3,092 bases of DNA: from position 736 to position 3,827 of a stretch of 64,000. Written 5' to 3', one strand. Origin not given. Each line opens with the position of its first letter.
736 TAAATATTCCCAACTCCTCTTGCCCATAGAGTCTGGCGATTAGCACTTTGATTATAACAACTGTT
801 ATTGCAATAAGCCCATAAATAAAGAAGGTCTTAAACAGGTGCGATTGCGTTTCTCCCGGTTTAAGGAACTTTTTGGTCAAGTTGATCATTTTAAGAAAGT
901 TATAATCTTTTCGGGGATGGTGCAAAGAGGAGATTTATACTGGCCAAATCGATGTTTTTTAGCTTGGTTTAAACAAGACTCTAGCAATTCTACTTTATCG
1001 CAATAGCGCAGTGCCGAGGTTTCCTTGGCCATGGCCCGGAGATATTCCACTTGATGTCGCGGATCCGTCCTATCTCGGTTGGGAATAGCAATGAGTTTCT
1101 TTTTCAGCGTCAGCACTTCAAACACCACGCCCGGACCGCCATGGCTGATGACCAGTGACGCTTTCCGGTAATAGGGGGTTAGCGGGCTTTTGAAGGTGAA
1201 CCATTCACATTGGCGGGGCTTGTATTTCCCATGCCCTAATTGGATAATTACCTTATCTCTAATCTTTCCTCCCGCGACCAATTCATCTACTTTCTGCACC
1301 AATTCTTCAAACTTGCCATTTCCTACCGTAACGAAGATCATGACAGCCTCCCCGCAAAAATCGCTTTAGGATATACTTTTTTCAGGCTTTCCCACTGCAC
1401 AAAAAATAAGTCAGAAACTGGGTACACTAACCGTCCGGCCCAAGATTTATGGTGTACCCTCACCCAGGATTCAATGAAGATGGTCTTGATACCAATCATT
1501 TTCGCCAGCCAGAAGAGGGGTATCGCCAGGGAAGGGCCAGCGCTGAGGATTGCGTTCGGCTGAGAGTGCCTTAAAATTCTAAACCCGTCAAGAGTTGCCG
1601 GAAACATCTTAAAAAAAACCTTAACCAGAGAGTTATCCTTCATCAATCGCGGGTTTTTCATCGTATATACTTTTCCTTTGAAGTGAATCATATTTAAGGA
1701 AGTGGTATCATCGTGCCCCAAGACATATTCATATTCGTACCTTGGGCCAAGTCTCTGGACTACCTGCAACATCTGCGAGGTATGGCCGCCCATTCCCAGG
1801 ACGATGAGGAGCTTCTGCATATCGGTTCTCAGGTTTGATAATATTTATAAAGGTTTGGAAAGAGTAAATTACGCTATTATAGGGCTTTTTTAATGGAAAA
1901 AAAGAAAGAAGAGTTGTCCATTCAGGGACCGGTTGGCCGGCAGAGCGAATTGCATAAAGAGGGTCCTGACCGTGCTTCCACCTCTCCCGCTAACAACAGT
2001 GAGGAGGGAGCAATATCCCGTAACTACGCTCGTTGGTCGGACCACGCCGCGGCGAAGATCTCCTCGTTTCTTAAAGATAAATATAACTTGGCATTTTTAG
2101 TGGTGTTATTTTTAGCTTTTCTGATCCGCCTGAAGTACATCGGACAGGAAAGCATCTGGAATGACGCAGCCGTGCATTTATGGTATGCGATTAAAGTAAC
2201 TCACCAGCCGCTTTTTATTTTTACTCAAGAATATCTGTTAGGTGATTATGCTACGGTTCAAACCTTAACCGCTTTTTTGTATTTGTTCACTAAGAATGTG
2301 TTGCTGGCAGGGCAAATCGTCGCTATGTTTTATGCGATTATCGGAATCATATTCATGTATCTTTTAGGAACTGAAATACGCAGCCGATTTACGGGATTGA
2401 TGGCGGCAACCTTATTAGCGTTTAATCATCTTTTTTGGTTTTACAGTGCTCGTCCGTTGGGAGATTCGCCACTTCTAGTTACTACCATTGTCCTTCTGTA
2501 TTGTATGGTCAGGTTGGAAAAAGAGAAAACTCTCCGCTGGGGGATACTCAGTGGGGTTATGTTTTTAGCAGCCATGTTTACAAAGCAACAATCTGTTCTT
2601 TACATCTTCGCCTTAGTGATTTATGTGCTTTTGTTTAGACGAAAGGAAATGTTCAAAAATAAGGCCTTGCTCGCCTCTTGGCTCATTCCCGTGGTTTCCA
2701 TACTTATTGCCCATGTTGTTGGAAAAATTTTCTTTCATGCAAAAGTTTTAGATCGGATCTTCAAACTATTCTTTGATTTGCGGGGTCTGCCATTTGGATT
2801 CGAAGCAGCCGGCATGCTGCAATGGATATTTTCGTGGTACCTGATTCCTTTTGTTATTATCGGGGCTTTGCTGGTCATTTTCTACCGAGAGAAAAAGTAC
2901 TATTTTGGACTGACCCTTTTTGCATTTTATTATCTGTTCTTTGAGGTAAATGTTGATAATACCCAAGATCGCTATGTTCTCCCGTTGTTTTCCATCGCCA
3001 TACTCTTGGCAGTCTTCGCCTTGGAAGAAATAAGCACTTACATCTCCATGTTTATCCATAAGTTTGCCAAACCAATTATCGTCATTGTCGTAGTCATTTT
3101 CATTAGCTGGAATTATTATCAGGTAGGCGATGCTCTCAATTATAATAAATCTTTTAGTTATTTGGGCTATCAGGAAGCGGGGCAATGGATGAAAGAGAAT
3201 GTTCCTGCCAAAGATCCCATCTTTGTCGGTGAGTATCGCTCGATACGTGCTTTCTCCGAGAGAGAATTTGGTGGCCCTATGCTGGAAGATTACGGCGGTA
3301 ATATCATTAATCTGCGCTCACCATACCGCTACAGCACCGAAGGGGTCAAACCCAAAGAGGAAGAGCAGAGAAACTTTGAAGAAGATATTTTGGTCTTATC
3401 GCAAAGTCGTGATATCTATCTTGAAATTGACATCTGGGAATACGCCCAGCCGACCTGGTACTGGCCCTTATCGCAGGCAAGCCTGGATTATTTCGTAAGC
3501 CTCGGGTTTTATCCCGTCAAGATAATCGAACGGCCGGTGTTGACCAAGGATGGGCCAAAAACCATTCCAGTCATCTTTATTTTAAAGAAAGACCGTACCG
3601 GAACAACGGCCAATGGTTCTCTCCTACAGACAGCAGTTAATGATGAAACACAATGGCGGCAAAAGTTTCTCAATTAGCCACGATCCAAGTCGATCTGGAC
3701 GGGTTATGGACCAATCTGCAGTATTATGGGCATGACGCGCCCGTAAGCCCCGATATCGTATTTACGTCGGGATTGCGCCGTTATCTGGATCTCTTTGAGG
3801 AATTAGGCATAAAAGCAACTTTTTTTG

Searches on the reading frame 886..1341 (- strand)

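Call 13: search_protein_families(library=pfam, proteins=[window:886-1341:-], max_evalue=0.001)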
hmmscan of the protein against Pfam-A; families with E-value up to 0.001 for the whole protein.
window:886-1341:- (151 aa): 1 family
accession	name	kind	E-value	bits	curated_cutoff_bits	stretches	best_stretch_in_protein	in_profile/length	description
PF04101.22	Glyco_tran_28_C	-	1.7e-17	64.4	22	1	1-121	1-131/166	Glycosyltransferase family 28 C-terminal domain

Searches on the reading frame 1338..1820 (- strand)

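Call 13: search_protein_families(library=pfam, proteins=[window:1338-1820:-], max_evalue=0.001)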
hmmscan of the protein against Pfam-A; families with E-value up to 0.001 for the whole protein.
window:1338-1820:- (160 aa): 1 family
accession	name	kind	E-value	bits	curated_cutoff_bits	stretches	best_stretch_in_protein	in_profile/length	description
PF08660.17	Alg14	-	1.1e-26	94.3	27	1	5-159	2-171/171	Oligosaccharide biosynthesis protein Alg14 like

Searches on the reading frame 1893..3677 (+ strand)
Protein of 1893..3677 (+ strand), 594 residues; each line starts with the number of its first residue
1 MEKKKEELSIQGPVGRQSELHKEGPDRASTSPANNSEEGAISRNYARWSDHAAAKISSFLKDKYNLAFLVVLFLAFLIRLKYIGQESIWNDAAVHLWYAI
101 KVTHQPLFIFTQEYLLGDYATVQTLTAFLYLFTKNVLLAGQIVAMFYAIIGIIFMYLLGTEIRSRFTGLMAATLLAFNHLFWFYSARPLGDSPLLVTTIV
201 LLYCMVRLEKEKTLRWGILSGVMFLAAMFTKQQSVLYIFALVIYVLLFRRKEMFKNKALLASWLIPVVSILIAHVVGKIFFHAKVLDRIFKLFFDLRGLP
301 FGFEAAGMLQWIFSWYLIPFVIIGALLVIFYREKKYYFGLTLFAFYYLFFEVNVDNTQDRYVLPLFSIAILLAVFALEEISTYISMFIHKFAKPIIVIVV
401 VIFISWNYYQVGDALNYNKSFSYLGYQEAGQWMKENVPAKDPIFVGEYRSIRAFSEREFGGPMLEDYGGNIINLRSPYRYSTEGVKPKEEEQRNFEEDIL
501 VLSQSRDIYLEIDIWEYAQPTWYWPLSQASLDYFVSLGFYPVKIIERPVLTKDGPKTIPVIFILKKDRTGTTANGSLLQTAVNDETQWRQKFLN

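Call 4: search_protein_families(library=pfam, proteins=[window:1893-3677:+], max_evalue=0.001)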
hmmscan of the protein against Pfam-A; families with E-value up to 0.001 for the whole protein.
window:1893-3677:+ (594 aa): 2 families
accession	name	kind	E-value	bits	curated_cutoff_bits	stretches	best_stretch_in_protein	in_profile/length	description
PF13231.12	PMT_2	-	4.3e-13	50.2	26.1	1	125-265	10-149/160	Dolichyl-phosphate-mannose-protein mannosyltransferase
PF02366.24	PMT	-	2.8e-05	24.2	22.7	1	111-262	55-212/245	Dolichyl-phosphate-mannose-protein mannosyltransferase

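Call 47: search_protein_families(library=ncbifam, proteins=[window:1893-3677:+], max_evalue=0.001)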
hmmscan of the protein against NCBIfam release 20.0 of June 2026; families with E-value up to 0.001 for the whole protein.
window:1893-3677:+ (594 aa): 2 families
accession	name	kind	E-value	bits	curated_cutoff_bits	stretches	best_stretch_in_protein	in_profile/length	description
TIGR03663.1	TIGR03663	subfamily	0.00015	20.9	126.25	1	67-281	3-223/435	flippase activity-associated protein Agl23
TIGR04154.1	archaeo_STT3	subfamily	0.00086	17.8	450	0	132-326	90-289/831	oligosaccharyl transferase, archaeosortase A system-associated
